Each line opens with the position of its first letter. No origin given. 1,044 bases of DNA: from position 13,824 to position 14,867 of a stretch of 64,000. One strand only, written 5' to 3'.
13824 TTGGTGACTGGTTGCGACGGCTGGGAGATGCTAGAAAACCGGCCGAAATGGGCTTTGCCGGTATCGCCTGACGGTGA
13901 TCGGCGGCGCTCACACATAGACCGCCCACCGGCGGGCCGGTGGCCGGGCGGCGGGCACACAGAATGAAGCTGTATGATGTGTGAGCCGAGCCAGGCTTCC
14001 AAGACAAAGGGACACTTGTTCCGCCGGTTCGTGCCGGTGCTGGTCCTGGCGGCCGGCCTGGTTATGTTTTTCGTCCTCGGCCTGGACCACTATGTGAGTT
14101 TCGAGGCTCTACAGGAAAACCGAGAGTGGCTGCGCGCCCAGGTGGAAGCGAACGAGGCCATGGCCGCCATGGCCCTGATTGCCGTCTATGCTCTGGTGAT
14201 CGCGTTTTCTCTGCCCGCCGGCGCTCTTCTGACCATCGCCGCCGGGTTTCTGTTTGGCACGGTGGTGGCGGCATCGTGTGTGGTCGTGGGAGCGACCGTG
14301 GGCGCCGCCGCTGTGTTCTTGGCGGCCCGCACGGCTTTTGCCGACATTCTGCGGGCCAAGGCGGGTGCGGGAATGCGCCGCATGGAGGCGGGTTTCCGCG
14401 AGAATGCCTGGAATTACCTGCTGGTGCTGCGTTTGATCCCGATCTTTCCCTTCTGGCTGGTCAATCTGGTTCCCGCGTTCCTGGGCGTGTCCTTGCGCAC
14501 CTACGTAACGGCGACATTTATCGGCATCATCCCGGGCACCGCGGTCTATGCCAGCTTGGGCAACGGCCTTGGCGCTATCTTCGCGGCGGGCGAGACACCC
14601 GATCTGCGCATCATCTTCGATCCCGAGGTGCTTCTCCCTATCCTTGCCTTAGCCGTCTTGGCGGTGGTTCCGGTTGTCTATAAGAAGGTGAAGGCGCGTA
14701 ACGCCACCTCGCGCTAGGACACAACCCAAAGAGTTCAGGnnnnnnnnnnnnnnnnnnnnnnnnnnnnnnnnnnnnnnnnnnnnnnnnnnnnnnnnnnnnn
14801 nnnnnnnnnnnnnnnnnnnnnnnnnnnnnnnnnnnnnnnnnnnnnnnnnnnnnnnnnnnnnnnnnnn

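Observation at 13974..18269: Secreted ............-repeat protein (14 Cys in ~57 residues) beside a TVP38 membrane protein, a CxxxxC flavoprotein reductase and an orphan histidine kinase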

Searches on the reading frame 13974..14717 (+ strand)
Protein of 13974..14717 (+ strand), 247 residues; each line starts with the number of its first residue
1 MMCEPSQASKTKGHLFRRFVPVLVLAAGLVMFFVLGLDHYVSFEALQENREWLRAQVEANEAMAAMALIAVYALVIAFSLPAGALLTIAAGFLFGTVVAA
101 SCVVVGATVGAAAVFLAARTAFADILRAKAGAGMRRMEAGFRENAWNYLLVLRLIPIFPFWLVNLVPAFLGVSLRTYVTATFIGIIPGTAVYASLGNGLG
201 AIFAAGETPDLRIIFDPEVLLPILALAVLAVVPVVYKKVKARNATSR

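Call 3: search_protein_families(library=ncbifam, proteins=[window:13974-14717:+], max_evalue=1)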
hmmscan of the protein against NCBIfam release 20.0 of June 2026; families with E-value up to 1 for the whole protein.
window:13974-14717:+ (247 aa): 0 families

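Call 4: search_protein_families(library=pfam, proteins=[window:13974-14717:+], max_evalue=1)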
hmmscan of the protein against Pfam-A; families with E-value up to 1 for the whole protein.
window:13974-14717:+ (247 aa): 2 families
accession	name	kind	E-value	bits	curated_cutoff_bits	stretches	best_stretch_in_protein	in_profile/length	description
PF09335.16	VTT_dom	-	1.4e-22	80.8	33.9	1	83-197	3-122/123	VTT domain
PF17508.7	MccV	-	0.19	12.8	27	1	86-148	28-87/104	Microcin V bacteriocin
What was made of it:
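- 13974..14717 (+): Context only: TVP38/DedA-type (VTT domain) membrane protein. PF09335, 1.4e-22 (call 4).
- On TVP38/DedA (neighbour 13974-14717): 80.8 bits against a cut-off of 33.9 (call 4).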

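Call 54: search_dna_similar(query=window:13974-14714:+, collection=plasmids, mode=protein, max_rows=30, max_evalue=1e-10)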
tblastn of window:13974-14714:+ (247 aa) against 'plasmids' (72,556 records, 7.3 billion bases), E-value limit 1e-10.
Records with a match: 57; places in all: 58; records where one place covers at least 80% of the query: 50.
Best place of each record, by identity: <60% 57.
By first word of the organism name: Burkholderia 46; Sinorhizobium 4; Rhizobium 2; Legionella 1; Methylobacterium 1; Ciceribacter 1; Aeromonas 1; Roseomonas 1.
By predicted mobility (MOB-suite, as given by PLSDB): non-mobilizable 44; mobilizable 7; conjugative 6.
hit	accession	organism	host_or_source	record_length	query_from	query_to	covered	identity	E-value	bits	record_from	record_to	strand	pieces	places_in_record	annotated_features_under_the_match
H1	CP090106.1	Sinorhizobium meliloti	Medicago,Cell culture,Plant nodule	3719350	18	204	76%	52.4%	2e-32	132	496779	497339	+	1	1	TVP38/TMEM64 family protein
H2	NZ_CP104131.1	Sinorhizobium sp. K101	Phaseolus vulgaris,cell ...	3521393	18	204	76%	51.3%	3e-32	131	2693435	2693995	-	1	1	none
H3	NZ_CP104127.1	Sinorhizobium sp. M103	Phaseolus vulgaris,cell ...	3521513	18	204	76%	51.3%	3e-32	131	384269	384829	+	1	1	none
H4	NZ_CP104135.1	Sinorhizobium sp. C101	Phaseolus vulgaris,cell ...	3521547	18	204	76%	51.3%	3e-32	131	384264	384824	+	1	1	none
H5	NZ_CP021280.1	Legionella pneumophila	protozoa,bulk water sample from a shower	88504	32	218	76%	47.1%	3e-33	134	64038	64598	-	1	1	TVP38/TMEM64 family protein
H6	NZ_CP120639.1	Rhizobium sp. 32-5/1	Vicia cracca,cell cilture,root nodule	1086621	6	207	82%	41.1%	6e-20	96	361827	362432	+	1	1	record has no annotation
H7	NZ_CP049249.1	Rhizobium rhizoryzae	cell culture,soil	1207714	9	215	84%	39.7%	2e-22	102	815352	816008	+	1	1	none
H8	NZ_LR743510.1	Methylobacterium bullatum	-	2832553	4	207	83%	38.8%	5e-22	101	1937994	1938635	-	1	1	none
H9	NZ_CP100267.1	Burkholderia glumae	cell culture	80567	18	217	81%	34.0%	5e-11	69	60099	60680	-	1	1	bifunctional TVP38/TMEM64 family protein/FAD-dependent oxidoreductase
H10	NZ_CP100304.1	Burkholderia glumae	cell culture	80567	18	217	81%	34.0%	5e-11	69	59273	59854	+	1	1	bifunctional TVP38/TMEM64 family protein/FAD-dependent oxidoreductase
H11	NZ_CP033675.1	Burkholderia glumae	bacterial cell,diseased rice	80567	18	217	81%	34.0%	5e-11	69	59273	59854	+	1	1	bifunctional TVP38/TMEM64 family protein/FAD-dependent oxidoreductase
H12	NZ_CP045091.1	Burkholderia glumae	rice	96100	18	217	81%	34.0%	5e-11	69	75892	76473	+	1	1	bifunctional TVP38/TMEM64 family protein/FAD-dependent oxidoreductase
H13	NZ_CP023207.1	Burkholderia glumae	Oryza sativa,Cell culture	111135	18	217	81%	34.0%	5e-11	69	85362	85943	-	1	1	bifunctional TVP38/TMEM64 family protein/FAD-dependent oxidoreductase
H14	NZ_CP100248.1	Burkholderia glumae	cell culture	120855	18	217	81%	34.0%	5e-11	69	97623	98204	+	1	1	bifunctional TVP38/TMEM64 family protein/FAD-dependent oxidoreductase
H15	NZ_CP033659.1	Burkholderia glumae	bacterial cell,diseased rice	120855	18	217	81%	34.0%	5e-11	69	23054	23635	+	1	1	bifunctional TVP38/TMEM64 family protein/FAD-dependent oxidoreductase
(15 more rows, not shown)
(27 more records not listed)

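Call 55: get_annotated_region(hit=H1, flank=4000)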
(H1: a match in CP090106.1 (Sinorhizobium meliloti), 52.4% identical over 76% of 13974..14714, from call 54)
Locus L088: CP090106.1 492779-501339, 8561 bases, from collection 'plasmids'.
description: Sinorhizobium meliloti strain Ak57 plasmid pSymB, complete sequence
organism: Sinorhizobium meliloti (NCBI taxid 382)
taxonomy: Bacteria; Pseudomonadota; Alphaproteobacteria; Hyphomicrobiales; Rhizobiaceae; Sinorhizobium; Sinorhizobium meliloti
host: -; source: Medicago,Cell culture,Plant nodule; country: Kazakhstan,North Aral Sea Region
typing (MOB-suite, as given by PLSDB): non-mobilizable
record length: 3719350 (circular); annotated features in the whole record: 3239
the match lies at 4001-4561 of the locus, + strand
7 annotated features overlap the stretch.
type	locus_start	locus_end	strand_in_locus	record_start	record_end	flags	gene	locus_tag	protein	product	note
CDS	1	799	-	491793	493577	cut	yidC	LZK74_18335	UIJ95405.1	membrane protein insertase YidC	-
CDS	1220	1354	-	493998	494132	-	rpmH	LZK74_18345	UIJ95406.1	50S ribosomal protein L34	-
CDS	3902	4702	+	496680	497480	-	-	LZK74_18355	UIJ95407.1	TVP38/TMEM64 family protein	-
CDS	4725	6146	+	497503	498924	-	-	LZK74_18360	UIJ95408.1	NAD(P)/FAD-dependent oxidoreductase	-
CDS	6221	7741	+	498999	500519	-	-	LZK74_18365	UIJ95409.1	HAMP domain-containing histidine kinase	-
CDS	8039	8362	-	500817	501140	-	-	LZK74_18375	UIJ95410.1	BrnA antitoxin family protein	-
CDS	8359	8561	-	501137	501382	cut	-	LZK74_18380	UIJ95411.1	BrnT family toxin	-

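Call 56: get_annotated_region(hit=H5, flank=4000)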
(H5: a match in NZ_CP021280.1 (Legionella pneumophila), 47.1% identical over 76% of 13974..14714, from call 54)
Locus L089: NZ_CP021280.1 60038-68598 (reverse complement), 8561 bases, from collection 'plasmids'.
description: Legionella pneumophila subsp. fraseri strain F-4198 plasmid unnamed, complete sequence
organism: Legionella pneumophila (NCBI taxid 91892)
taxonomy: Bacteria; Pseudomonadota; Gammaproteobacteria; Legionellales; Legionellaceae; Legionella; Legionella pneumophila
host: -; source: protozoa,bulk water sample from a shower; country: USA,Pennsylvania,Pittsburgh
typing (MOB-suite, as given by PLSDB): conjugative; replicon rep_cluster_522; relaxase MOBF; mating-pair formation MPF_F
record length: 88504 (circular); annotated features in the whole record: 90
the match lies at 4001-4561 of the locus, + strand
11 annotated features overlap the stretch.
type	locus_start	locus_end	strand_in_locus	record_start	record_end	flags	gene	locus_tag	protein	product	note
CDS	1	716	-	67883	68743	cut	-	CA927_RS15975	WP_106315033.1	DUF692 domain-containing protein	-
CDS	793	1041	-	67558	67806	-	-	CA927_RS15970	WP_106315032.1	hypothetical protein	-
CDS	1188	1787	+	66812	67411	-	-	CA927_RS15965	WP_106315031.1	TetR/AcrR family transcriptional regulator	GO:0006355 - regulation of DNA-templated transcription [Evidence IEA]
CDS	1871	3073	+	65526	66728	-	-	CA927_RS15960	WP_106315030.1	cation:proton antiporter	GO:0006812 - monoatomic cation transport [Evidence IEA]; GO:1902600 - proton transmembrane transport [Evidence IEA]; ...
CDS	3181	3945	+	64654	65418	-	-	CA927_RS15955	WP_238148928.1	YiiX/YebB-like N1pC/P60 family cysteine hydrolase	-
CDS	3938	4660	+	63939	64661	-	-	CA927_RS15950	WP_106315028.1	TVP38/TMEM64 family protein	-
CDS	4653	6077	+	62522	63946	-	-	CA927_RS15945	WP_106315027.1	FAD-dependent oxidoreductase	-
CDS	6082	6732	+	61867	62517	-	-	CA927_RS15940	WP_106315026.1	CDP-alcohol phosphatidyltransferase family protein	GO:0008654 - phospholipid biosynthetic process [Evidence IEA]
CDS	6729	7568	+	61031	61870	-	-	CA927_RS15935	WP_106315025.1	DUF547 domain-containing protein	-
CDS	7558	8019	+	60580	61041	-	-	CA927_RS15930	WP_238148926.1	hypothetical protein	-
CDS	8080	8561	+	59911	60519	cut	-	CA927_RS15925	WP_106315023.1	carboxymuconolactone decarboxylase family protein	-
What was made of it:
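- TVP38 + reductase is a genuine conserved pair (calls 54-56).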
